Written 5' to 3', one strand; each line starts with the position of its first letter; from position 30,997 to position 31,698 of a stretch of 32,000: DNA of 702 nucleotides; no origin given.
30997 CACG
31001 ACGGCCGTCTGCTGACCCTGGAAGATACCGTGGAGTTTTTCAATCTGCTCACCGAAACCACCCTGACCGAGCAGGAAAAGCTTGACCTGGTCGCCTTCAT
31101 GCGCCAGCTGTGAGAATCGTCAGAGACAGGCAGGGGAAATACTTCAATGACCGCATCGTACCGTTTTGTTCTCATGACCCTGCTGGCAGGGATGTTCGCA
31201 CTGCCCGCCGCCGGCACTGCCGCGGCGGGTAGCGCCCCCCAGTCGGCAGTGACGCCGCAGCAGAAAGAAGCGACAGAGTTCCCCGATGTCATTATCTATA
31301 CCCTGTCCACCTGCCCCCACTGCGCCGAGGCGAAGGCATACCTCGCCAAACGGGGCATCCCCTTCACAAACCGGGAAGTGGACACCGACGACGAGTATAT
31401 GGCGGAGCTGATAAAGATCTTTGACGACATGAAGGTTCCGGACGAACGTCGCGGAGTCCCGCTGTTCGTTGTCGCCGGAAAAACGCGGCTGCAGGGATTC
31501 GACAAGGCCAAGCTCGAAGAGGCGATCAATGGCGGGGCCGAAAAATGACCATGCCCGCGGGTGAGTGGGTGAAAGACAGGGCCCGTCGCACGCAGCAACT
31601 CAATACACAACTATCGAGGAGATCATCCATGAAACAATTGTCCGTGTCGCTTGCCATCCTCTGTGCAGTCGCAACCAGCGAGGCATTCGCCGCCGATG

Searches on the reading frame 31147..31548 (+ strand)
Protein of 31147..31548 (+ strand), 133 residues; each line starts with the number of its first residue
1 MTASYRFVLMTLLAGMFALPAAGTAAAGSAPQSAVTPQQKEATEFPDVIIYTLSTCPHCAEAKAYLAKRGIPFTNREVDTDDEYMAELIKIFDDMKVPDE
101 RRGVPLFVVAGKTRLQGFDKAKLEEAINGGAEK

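Call 8: search_protein_families(library=pfam, proteins=[window:31147-31548:+])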
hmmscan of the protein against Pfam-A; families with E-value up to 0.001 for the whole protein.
window:31147-31548:+ (133 aa): 1 family
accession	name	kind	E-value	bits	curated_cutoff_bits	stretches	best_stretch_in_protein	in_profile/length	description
PF00462.30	Glutaredoxin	-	2.2e-13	50.6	22.9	1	48-98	1-51/60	Glutaredoxin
